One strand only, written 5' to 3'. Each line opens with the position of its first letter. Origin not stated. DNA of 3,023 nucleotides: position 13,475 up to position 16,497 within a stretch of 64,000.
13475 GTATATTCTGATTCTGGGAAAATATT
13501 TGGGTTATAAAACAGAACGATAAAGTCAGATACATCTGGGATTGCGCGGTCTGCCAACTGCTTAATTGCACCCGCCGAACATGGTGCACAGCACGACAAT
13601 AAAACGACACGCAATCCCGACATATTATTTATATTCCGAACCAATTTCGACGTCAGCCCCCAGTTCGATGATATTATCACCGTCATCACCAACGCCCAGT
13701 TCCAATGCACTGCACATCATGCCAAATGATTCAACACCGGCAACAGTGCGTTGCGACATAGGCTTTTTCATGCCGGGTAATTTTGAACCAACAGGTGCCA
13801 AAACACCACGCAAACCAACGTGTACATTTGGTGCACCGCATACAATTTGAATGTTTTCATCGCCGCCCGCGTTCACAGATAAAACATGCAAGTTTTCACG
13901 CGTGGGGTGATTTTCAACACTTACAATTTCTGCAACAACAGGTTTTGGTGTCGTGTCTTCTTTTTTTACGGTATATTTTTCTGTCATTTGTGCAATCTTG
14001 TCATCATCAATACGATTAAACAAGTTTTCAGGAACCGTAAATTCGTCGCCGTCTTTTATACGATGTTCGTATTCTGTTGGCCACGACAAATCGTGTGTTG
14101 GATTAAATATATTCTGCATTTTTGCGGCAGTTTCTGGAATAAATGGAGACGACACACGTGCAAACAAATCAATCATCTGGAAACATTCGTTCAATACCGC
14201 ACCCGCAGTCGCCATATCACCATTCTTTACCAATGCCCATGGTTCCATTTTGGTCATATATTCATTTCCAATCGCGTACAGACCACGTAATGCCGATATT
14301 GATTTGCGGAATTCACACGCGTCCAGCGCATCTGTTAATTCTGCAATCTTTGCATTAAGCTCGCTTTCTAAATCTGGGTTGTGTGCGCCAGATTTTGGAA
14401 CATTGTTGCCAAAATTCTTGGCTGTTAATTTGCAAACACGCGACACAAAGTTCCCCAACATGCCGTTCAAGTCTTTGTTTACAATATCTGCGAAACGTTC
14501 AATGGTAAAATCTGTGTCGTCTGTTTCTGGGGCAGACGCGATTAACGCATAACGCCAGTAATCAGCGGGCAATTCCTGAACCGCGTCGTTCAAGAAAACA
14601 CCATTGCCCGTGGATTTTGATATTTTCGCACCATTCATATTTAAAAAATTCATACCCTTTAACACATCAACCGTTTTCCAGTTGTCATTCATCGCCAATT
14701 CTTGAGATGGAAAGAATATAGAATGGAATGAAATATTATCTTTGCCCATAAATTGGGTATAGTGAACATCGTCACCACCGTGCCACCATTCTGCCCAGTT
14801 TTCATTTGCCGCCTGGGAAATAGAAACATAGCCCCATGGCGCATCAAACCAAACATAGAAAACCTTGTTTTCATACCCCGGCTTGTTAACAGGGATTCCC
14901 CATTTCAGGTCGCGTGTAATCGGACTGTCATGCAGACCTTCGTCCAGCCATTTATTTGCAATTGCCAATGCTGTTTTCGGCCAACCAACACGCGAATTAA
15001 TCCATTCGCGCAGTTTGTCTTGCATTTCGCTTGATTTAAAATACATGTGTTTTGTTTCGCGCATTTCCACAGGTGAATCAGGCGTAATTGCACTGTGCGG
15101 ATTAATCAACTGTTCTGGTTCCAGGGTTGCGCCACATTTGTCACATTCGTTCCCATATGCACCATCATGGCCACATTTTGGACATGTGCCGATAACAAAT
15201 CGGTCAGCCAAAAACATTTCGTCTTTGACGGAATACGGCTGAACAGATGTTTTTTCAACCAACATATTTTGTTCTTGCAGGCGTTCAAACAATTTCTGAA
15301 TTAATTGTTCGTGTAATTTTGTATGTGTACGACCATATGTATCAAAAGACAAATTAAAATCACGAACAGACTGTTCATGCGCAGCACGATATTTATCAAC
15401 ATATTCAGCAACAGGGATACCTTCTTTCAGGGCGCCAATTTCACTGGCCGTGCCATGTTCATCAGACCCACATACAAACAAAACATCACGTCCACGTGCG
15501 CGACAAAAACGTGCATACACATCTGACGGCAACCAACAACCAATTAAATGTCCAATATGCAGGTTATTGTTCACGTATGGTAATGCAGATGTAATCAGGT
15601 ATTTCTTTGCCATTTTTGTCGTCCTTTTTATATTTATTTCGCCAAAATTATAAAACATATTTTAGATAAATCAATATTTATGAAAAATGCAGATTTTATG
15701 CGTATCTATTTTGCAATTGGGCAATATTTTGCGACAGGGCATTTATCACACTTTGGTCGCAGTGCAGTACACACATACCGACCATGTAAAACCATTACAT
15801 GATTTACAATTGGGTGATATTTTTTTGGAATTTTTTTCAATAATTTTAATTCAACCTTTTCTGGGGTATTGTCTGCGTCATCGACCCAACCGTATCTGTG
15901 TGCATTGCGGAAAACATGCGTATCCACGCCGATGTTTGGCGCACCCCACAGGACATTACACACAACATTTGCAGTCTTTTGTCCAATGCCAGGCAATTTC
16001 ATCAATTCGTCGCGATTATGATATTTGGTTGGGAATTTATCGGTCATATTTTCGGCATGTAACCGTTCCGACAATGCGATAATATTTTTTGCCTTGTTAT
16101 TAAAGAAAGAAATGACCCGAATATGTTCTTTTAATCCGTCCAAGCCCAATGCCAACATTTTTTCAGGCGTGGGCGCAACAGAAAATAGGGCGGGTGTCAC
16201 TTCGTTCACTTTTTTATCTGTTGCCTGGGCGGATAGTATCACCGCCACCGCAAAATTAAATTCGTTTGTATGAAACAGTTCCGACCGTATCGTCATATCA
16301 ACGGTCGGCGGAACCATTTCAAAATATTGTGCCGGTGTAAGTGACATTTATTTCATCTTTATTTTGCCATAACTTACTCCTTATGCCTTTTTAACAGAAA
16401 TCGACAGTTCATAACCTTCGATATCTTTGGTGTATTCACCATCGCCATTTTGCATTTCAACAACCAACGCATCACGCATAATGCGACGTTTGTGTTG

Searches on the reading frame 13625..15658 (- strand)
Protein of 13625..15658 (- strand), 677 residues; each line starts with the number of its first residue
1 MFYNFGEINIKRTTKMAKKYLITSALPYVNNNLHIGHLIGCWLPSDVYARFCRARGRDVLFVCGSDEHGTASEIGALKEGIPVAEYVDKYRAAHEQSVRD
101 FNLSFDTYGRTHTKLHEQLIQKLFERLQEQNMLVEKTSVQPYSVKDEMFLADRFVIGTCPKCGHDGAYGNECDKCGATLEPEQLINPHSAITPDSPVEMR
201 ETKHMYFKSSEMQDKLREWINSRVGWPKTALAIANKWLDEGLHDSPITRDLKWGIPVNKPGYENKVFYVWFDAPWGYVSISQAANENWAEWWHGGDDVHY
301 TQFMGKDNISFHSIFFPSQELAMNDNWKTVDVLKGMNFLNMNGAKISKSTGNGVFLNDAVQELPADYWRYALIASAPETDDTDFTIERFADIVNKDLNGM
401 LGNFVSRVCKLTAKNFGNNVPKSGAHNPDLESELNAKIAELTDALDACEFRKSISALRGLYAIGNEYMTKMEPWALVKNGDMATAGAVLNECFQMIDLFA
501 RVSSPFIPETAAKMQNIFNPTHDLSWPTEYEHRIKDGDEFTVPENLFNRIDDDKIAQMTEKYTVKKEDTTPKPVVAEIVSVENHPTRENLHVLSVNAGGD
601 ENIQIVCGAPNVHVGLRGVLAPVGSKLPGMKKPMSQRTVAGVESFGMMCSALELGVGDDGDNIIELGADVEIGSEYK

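Call 29: search_protein_families(library=pfam, proteins=[window:13625-15658:-], max_evalue=0.001)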
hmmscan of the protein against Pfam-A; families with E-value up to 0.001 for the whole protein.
window:13625-15658:- (677 aa): 6 families
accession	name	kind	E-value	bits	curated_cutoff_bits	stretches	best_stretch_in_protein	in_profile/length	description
PF09334.17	tRNA-synt_1g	-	4.1e-142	474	20.1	1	20-408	1-390/391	tRNA synthetases class I (M)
PF19303.5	Anticodon_3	-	7e-34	117.3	23.5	1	423-565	7-150/152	Anticodon binding domain of methionyl tRNA ligase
PF00133.28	tRNA-synt_1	-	8.9e-17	61.4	22.7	1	12-258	17-244/414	tRNA synthetases class I (I, L, M and V)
PF01588.26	tRNA_bind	-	6.2e-15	55.5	27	1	574-674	2-95/96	Putative tRNA binding domain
PF08264.19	Anticodon_1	-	2.8e-05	24.5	25.1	1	430-549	4-121/148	Anticodon-binding domain of tRNA ligase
PF01406.26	tRNA-synt_1e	-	0.00036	20.4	27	0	332-374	240-282/301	tRNA synthetases class I (C) catalytic domain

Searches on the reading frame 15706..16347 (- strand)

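Call 29: search_protein_families(library=pfam, proteins=[window:15706-16347:-], max_evalue=0.001)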
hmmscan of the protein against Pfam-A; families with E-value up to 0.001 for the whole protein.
window:15706-16347:- (213 aa): 4 families
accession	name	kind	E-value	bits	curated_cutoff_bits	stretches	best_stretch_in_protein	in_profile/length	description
PF00730.31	HhH-GPD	-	4.6e-22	78.8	26.2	1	34-175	1-108/108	HhH-GPD superfamily base excision DNA repair protein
PF00633.29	HHH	-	8.6e-07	28.9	24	1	111-130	9-28/30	Helix-hairpin-helix motif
PF10576.14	EndIII_4Fe-2S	-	0.00014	22.5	20.5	1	193-209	1-17/17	Iron-sulfur binding domain of endonuclease III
PF22175.2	Ogg-HhH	-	0.00026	21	27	1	62-162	48-152/173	8-oxoguanine DNA glycosylase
